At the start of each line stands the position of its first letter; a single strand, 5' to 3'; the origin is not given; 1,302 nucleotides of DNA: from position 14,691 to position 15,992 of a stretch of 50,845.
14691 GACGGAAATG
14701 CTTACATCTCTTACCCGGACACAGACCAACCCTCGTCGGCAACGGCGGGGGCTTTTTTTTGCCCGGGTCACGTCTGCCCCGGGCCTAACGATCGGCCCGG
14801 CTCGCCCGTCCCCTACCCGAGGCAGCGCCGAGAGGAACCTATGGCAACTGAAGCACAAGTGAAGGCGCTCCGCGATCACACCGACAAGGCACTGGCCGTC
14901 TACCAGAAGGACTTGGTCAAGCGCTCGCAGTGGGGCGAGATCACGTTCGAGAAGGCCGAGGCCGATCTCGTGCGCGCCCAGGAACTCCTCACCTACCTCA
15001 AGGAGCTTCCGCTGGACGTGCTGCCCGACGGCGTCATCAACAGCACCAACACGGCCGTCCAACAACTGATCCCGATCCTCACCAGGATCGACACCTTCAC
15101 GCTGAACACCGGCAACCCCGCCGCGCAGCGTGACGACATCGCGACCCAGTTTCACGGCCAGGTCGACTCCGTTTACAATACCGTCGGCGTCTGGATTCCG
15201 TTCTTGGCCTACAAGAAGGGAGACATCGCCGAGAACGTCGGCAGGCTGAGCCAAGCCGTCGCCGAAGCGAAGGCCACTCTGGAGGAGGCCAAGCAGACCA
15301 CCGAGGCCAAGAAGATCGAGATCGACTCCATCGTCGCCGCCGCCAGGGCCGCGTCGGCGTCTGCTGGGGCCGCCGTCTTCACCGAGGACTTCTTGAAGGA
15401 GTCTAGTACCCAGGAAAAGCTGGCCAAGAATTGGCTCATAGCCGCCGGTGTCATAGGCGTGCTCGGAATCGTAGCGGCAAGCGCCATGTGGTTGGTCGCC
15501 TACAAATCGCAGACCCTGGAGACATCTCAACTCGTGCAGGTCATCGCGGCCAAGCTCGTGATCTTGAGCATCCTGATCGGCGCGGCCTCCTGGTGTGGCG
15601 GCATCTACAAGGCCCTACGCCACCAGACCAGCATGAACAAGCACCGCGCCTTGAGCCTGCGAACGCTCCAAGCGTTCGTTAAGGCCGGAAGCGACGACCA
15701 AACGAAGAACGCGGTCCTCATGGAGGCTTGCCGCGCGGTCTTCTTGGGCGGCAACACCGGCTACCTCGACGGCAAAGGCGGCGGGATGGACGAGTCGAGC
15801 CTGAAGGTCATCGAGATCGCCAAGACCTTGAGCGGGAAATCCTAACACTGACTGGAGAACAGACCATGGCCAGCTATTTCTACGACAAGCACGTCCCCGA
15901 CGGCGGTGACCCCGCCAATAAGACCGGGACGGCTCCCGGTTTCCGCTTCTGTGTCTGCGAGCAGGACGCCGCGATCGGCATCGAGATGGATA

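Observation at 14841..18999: Six-gene cargo operon with a 2-TM membrane protein, two small acidic proteins and three different HEPN (Rx4-6H) proteins: candidate undescribed defence or abortive-infection system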

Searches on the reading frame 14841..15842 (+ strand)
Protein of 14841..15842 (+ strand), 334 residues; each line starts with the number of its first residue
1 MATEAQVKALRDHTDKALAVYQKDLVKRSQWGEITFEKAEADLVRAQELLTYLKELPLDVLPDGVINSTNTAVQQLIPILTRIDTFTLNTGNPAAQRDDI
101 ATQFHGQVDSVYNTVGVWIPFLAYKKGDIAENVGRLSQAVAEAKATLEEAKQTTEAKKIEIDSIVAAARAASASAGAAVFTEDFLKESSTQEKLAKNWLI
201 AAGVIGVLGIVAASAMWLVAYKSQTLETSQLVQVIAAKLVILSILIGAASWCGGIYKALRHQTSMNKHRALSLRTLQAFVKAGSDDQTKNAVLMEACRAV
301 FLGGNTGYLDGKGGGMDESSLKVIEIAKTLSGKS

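Call 4: search_protein_families(library=pfam, proteins=[window:14841-15842:+], max_evalue=1)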
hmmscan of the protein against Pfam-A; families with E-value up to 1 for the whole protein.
window:14841-15842:+ (334 aa): 3 families
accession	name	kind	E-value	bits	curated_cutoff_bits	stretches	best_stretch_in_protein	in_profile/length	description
PF05425.18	CopD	-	0.058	14.2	32.1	1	205-275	12-86/105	Copper resistance protein D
PF09990.14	DUF2231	-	0.081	13.4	26.4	1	165-254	42-127/139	Predicted membrane protein (DUF2231)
PF20882.2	Sos7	-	0.11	13.1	27.3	1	131-165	34-68/75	Kinetochore protein Sos7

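Call 5: search_protein_families(library=padloc, proteins=[window:14841-15842:+], max_evalue=1)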
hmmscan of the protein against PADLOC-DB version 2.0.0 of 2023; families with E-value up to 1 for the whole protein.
window:14841-15842:+ (334 aa): 1 family
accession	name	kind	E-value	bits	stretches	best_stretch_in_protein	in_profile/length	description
PDLC03079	Specificity_I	-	0.027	11.6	1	128-157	175-204/470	Type I specificity subunit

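Call 6: search_protein_families(library=ncbifam, proteins=[window:14841-15842:+], max_evalue=1)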
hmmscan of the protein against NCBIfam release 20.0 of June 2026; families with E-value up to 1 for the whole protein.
window:14841-15842:+ (334 aa): 1 family
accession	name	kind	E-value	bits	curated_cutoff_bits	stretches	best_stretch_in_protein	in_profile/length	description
NF038374.1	omphalotin_tail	subfamily_domain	0.16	12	34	1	198-215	23-40/40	omphalotin biosynthesis suicide methyltransferase/RiPP precursor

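Call 9: search_protein_families(library=phrogs, proteins=[window:14841-15842:+], max_evalue=0.1)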
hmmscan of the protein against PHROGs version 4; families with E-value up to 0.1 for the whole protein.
window:14841-15842:+ (334 aa): 0 families

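Call 12: list_cluster_members(proteins=[window:14841-15842:+, window:15866-16159:+, window:16168-16470:+, window:16448-17326:+, window:17329-18162:+, window:18230-18904:+])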
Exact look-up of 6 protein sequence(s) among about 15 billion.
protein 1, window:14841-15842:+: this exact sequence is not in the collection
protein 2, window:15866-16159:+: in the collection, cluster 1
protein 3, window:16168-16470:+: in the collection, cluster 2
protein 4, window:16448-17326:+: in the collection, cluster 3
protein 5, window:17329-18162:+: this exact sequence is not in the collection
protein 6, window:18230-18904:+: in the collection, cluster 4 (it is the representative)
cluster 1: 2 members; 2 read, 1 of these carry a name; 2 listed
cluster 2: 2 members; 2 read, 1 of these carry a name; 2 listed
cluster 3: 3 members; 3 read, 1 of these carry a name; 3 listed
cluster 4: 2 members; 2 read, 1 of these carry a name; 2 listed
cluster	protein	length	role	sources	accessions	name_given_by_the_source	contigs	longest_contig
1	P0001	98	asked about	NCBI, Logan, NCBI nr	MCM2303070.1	MAG: hypothetical protein NDJ72_00085 [Elusimicrobia bacterium] | hypothetical protein [Elusimicrobiota bacterium]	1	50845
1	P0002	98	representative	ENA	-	-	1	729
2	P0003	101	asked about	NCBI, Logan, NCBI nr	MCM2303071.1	MAG: hypothetical protein NDJ72_00090 [Elusimicrobia bacterium] | hypothetical protein [Elusimicrobiota bacterium]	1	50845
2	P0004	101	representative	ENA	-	-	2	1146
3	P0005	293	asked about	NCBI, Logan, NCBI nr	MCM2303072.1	MAG: abortive infection family protein [Elusimicrobia bacterium] | abortive infection family protein [Elusimicrobiota bacterium]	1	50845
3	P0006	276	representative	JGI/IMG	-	-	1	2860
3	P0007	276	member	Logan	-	-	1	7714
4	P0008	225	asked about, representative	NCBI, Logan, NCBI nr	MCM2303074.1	MAG: hypothetical protein NDJ72_00105 [Elusimicrobia bacterium] | hypothetical protein [Elusimicrobiota bacterium]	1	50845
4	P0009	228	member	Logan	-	-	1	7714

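Call 13: find_encoding_contigs(protein=P0007, flank=10000)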
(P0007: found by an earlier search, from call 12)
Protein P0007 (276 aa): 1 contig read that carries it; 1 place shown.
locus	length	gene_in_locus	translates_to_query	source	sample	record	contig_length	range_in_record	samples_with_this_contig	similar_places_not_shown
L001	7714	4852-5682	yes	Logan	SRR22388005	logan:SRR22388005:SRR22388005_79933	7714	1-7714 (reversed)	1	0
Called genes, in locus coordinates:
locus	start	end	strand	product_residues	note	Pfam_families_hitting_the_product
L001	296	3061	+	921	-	PF13304:AAA_21 (faint), PF02463:SMC_N (weak), PF13166:AAA_13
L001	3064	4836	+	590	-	PF00069:Pkinase, PF07714:PK_Tyr_Ser-Thr, PF03109:ABC1 (weak)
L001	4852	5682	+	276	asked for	PF14355:Abi_C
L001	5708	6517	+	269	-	-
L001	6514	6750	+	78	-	-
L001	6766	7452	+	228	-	-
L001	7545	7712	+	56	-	?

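Call 14: find_encoding_contigs(protein=P0004, flank=10000)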
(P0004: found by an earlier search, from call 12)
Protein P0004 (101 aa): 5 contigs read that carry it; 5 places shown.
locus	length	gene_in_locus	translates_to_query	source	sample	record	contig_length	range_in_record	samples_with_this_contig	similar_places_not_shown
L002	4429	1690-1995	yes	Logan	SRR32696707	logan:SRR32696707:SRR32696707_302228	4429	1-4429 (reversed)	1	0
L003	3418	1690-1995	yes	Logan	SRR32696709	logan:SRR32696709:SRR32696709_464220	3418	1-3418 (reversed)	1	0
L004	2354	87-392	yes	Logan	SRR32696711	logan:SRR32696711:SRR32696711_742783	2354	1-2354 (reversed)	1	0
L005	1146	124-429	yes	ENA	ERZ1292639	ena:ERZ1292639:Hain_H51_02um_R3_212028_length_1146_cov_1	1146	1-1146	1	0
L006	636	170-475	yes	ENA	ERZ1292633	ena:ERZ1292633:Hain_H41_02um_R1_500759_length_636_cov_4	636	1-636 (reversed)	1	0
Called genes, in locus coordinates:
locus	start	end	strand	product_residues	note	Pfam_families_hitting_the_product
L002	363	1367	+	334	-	-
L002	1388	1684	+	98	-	-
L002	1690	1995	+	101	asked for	-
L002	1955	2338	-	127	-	-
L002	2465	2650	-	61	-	-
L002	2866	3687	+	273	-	-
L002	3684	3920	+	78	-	-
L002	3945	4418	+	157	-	-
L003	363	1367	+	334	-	-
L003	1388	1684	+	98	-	-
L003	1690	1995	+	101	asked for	-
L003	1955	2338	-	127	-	-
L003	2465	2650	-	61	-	-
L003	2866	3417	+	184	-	?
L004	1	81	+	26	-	?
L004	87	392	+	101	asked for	-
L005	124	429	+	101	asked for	-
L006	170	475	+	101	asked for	-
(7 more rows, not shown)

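Call 18: find_homologous_proteins(query=window:14841-15842:+)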
Query window:14841-15842:+ (334 aa): 101 proteins with E <= 0.001 among 8000 candidates.
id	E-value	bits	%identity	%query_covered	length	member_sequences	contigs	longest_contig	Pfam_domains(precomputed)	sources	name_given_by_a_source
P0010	1.1e-204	696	100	98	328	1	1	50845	-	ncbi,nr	ncbi:MAG: hypothetical protein NDJ72_00080 [Elusimicrobia bacterium]|nr:hypothetical protein [Elusim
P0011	1.8e-163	561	78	100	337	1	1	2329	-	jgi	jgi:hypothetical protein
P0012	4.0e-148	511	73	100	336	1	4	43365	-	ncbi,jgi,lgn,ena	jgi:hypothetical protein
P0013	8.9e-144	496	70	100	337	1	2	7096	-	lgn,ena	-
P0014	5.3e-139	481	69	100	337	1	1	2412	-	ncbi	-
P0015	2.1e-116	406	76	77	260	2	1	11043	-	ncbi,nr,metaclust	ncbi:MAG: hypothetical protein A2516_08495 [Alphaproteobacteria bacterium RIFOXYD12_FULL_60_8]|nr:MA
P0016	9.0e-103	362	51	100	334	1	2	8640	-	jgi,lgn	-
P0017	2.4e-97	344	52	100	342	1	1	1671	-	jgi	jgi:flagellar hook-basal body complex protein FliE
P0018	2.2e-96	341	50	100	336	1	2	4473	-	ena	-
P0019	1.0e-95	339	50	100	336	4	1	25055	-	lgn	-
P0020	1.1e-95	338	51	100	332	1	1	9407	-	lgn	-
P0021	2.7e-94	334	49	100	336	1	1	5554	-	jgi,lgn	jgi:hypothetical protein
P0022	8.4e-94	332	51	100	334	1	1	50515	-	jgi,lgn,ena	-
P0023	3.0e-93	330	50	100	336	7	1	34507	-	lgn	-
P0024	2.2e-91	324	49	100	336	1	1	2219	-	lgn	-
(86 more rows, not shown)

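Call 20: find_related_loci(query=A1, collection=genome_contigs, flank=8000)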
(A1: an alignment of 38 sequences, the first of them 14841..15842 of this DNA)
Query A1 (334 aa) in genome_contigs; peptide patterns used: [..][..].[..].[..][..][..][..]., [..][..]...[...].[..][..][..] (x = any residue, [..] = any of these).
113 stretches matched a pattern; 83 encode a relative of the query (tblastn E <= 1e-3); the best 80 are kept; 78 distinct loci.
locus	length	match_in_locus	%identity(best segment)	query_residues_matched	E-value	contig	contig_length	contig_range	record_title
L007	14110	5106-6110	73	1-333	5e-149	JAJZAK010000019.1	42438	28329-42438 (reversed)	MAG: bacterium isolate FK5.bin95 NODE_897_length_42438_cov_2.198128, whole genome shotgun sequence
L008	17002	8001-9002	51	1-334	9e-107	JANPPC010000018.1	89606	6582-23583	MAG: Bdellovibrio sp. isolate VAR_83_metabat_497 VAR_83_k141_6397926, whole genome shotgun sequence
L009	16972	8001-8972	45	1-329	2e-92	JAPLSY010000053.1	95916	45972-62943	MAG: Kiritimatiellaeota bacterium isolate LacPavin_0419_WC90_MAG_56_158 LacPavin_0419_WC90_scaffold_132676, whole genome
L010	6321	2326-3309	44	1-331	6e-83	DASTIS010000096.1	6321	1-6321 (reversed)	MAG TPA_asm: Rhodanobacteraceae bacterium isolate SMAG_U1148 k141_636929, whole genome shotgun sequence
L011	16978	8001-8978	42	6-334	4e-83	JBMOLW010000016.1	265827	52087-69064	MAG: Nitrospirota bacterium isolate Betzabe_MAG034 MAG034_16, whole genome shotgun sequence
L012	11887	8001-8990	44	1-334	1e-82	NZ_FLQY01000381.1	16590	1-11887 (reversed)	Candidatus Propionivibrio aalborgensis isolate 2, whole genome shotgun sequence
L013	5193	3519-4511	44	1-334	4e-82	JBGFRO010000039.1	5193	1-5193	MAG: Bacteroidota bacterium isolate BA1A45.2019.Bin.33 NODE_18388_length_5193_cov_10.871057, whole genome shotgun sequen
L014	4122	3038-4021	45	1-333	6e-81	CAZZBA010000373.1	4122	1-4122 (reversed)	MAG TPA_asm: uncultured Victivallales bacterium isolate SRP272421_co4_23 genome assembly, contig: NODE_82448_length_4122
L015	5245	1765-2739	40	1-329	7e-79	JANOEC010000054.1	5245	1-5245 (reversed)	MAG: Geobacteraceae bacterium isolate SOY_65_metabat_437 SOY_65_k141_3720119, whole genome shotgun sequence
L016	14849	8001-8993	41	1-334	1e-78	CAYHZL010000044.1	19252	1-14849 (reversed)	MAG TPA_asm: uncultured Chitinophagaceae bacterium isolate ERP119705_co16_460 genome assembly, contig: NODE_2258_length_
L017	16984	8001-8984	39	1-331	6e-77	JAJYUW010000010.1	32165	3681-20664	MAG: Proteobacteria bacterium isolate FK1.bin35 NODE_1277_length_32165_cov_4.914445, whole genome shotgun sequence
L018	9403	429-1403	38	1-328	7e-75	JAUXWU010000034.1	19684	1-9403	MAG: Rhodocyclaceae bacterium isolate C15_metabat.bin.33_sub C15_k141_243729, whole genome shotgun sequence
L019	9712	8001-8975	39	1-328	1e-73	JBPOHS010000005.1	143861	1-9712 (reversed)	MAG: Pseudomonadota bacterium isolate MAG_241 c_000000380599, whole genome shotgun sequence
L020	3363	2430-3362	42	21-333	3e-73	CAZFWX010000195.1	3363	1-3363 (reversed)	MAG TPA_asm: uncultured Desulfobacterales bacterium isolate binchicken_co107_460 genome assembly, contig: NODE_58456_len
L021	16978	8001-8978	44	1-329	2e-87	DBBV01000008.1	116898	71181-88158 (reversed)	MAG TPA_asm: Methylococcaceae bacterium UBA975 UBA975_contig_2756, whole genome shotgun sequence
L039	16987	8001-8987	35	1-331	5e-61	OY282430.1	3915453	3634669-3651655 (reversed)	MAG: uncultured Pseudomonadales bacterium genome assembly, chromosome: 1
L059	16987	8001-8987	45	1-333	9e-82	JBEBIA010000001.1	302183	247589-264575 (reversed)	MAG: Thiobacillus sp. isolate SF1_2_11 NODE_14_length_302183_cov_44.598267, whole genome shotgun sequence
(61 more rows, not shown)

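Call 23: search_protein_families(library=pfam, proteins=[L007:2335-3864:+, L017:4039-7269:+, L011:2779-6480:+, L019:4073-5266:+, L059:3102-6056:+, L039:1924-5394:-], max_evalue=0.00001)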
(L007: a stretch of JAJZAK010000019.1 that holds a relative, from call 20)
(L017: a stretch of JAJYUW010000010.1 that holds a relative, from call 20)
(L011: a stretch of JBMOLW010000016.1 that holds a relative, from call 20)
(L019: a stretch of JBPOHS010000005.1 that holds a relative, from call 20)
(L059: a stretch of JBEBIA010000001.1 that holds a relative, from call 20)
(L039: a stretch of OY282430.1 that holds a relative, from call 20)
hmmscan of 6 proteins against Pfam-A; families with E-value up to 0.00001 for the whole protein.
L007:2335-3864:+ (510 aa): 2 families
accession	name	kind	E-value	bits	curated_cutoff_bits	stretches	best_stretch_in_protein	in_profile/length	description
PF02384.22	N6_Mtase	-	4.2e-61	207.4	20.4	1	173-477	5-305/311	N-6 DNA Methylase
PF12161.14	HsdM_N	-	8.6e-09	36.6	24.5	1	20-122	1-102/135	HsdM N-terminal domain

L017:4039-7269:+ (1077 aa): 4 families
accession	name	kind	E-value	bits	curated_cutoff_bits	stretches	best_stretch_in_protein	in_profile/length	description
PF18766.7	SWI2_SNF2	-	2.7e-76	256.5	26.7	1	316-540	1-220/221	SWI2/SNF2 ATPase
PF04313.20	HSDR_N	-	5.7e-43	147.5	25.1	1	9-218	2-194/198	Type I restriction enzyme R protein N terminus (HSDR_N)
PF22679.2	T1R_D3-like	-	1e-20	75.2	27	1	580-723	3-156/158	Type I restriction enzyme subunit R domain 3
PF04851.21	ResIII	-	2.9e-16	60.3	22.5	1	314-475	5-162/164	Type III restriction enzyme, res subunit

L011:2779-6480:+ (1234 aa): 3 families
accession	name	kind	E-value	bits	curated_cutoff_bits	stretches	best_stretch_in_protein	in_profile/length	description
PF07669.17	Eco57I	-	2e-32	113.1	25.3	1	478-790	2-171/171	Eco57I restriction-modification methylase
PF20473.4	MmeI_Mtase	-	1.5e-09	37.9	27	1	421-499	12-85/259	MmeI, DNA-methyltransferase domain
PF02384.22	N6_Mtase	-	2.7e-06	27.4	20.4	0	422-501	40-102/311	N-6 DNA Methylase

L019:4073-5266:+ (398 aa): 1 family
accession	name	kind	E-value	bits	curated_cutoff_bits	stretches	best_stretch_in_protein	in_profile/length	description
PF01420.25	Methylase_S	-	7.4e-30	104.8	22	2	7-162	8-156/168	Type I restriction modification DNA specificity domain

L059:3102-6056:+ (985 aa): 3 families
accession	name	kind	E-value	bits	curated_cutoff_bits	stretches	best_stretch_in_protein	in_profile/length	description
PF02867.20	Ribonuc_red_lgC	-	6.6e-191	635.9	23.9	1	385-920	1-523/523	Ribonucleotide reductase, barrel domain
PF00317.26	Ribonuc_red_lgN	-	4.4e-26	91.2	28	1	308-381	2-76/77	Ribonucleotide reductase, all-alpha domain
PF03477.21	ATP-cone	-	1.8e-22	80.1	25.8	1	55-151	2-87/88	ATP cone domain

L039:1924-5394:- (1156 aa): 1 family
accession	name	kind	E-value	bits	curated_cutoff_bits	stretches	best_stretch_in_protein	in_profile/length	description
PF00271.37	Helicase_C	-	4.8e-07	30.5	23.5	1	895-959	45-108/110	Helicase conserved C-terminal domain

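Call 30: search_solved_structures(query=A1, max_evalue=1)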
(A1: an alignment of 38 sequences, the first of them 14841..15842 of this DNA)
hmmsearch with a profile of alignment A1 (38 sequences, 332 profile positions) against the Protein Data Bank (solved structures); distinct sequences matched with E-value up to 1: 10.
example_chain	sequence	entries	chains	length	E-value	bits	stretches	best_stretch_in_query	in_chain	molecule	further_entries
4zry_B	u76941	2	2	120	0.024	16.9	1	124-172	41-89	Keratin, type II cytoskeletal 1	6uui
7cbc_A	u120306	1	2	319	0.032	16.5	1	120-176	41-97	De novo designed switch protein caging a hemagglutinin binder (sCageHA267_1S)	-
7jh5_A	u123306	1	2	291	0.032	16.5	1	120-176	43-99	Co-LOCKR: de novo designed protein switch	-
4u6u_B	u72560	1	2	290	0.067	15.4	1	36-101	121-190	Cog5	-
3g67_A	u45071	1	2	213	0.14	14.4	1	127-176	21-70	Methyl-accepting chemotaxis protein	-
3g6b_A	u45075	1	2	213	0.15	14.3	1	127-176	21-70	Methyl-accepting chemotaxis protein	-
1nkw_F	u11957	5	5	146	0.22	13.8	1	192-264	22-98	50S ribosomal protein L9 | ribosomal protein L9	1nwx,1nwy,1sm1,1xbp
3tnu_B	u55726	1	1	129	0.33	13.1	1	99-173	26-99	Keratin, type II cytoskeletal 5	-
8f6q_A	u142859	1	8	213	0.46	12.7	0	114-150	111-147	C8-71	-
6jfv_B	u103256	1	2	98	0.49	12.6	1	119-173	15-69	Keratin, type II cytoskeletal 5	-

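Call 56: predict_structure(alignment_id=A1)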
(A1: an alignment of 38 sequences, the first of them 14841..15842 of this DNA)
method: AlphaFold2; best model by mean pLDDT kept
length: 334 residues; sequences in the alignment: 38
mean_pLDDT: 79.4   pTM: 0.43
mean pLDDT of the five models: 79.4, 77.8, 76.5, 76.2, 73.6
residues with pLDDT >= 90: 72; 70-90: 204; 50-70: 30; < 50: 28
segments of 3 or more residues with pLDDT < 50: 307-334
pLDDT, mean of each block of 10 residues (from residue 1): 89 93 84 86 93 91 93 94 87 89 94 90 79 74 86 87 74 71 80 84 86 82 76 83 84 82 78 73 71 67 53 41 43 43
secondary structure, 60 per line:
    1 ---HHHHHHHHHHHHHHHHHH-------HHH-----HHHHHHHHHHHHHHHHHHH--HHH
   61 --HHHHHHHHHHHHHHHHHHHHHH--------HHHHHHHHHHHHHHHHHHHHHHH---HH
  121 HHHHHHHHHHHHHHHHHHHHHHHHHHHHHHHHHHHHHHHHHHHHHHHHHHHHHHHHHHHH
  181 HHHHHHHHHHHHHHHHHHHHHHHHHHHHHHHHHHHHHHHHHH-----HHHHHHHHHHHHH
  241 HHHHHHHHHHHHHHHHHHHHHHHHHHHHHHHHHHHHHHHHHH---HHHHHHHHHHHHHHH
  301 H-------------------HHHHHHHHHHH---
elements in order: H4-21 H37-55 H63-84 H93-115 H119-222 H228-282 H286-301 H321-331

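Call 61: fold_search(model_id=the predicted structure, library=pdb)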
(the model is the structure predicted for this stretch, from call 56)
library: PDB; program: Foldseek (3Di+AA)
matches with E <= 10: 447; with E <= 0.001: 0
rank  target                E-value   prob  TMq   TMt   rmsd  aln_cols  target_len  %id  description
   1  8snb_6Q               7.6e-02  1.00  0.29  0.46   3.3       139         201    9  atomic model of sea urchin sperm doublet microtubule (48-nm periodicity) (released 2023-06-28)
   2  9cpb_5V               1.5e-01  0.38  0.22  0.23  31.2       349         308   12  Atomic model of bovine Fallopian tube cilia doublet microtubule (48-nm periodicity) (released 2024-10-30)
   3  8to0_K                1.6e-01  0.66  0.28  0.25  27.8       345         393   12  48-nm repeating structure of doublets from mouse sperm flagella (released 2023-11-01)
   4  4f7g_B                1.9e-01  0.47  0.17  0.27  14.9       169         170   12  Crystal structure of talin autoinhibition complex (released 2012-07-04)
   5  8j07_8P               2.2e-01  0.66  0.31  0.29  25.1       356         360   14  96nm repeat of human respiratory doublet microtubule and associated axonemal complexes (released 2023-07-26)
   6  8j07_8M               2.3e-01  0.66  0.31  0.28  25.1       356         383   14  96nm repeat of human respiratory doublet microtubule and associated axonemal complexes (released 2023-07-26)
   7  7ung_D3               2.4e-01  0.33  0.20  0.21  27.7       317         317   12  48-nm repeat of the human respiratory doublet microtubule (released 2022-10-05)
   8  9cpc_3T               2.7e-01  0.41  0.23  0.20  30.0       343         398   14  Atomic model of porcine brain ventricles cilia doublet microtubule (48-nm periodicity) (released 2024-10-23)
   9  7ung_D1               2.8e-01  0.28  0.21  0.18  25.8       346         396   11  48-nm repeat of the human respiratory doublet microtubule (released 2022-10-05)
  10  7rro_B3               2.8e-01  0.14  0.17  0.15  30.4       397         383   12  Structure of the 48-nm repeat doublet microtubule from bovine tracheal cilia (released 2021-10-27)
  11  8iyj_A2               3.0e-01  0.54  0.29  0.25  27.9       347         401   12  Cryo-EM structure of the 48-nm repeat doublet microtubule from mouse sperm (released 2023-07-05)
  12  8otz_Cm               3.0e-01  0.30  0.22  0.19  29.9       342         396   10  48-nm repeat of the native axonemal doublet microtubule from bovine sperm (released 2023-11-22)
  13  4m70_L                3.3e-01  0.80  0.18  0.44   7.0       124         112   10  Crystal structure of potato Rx-CC domain in complex with RanGAP2-WPP domain (released 2013-11-13)
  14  8to0_k                3.3e-01  0.51  0.30  0.26  33.9       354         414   10  48-nm repeating structure of doublets from mouse sperm flagella (released 2023-11-01)
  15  8otz_Ct               3.3e-01  0.16  0.16  0.14  28.8       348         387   11  48-nm repeat of the native axonemal doublet microtubule from bovine sperm (released 2023-11-22)
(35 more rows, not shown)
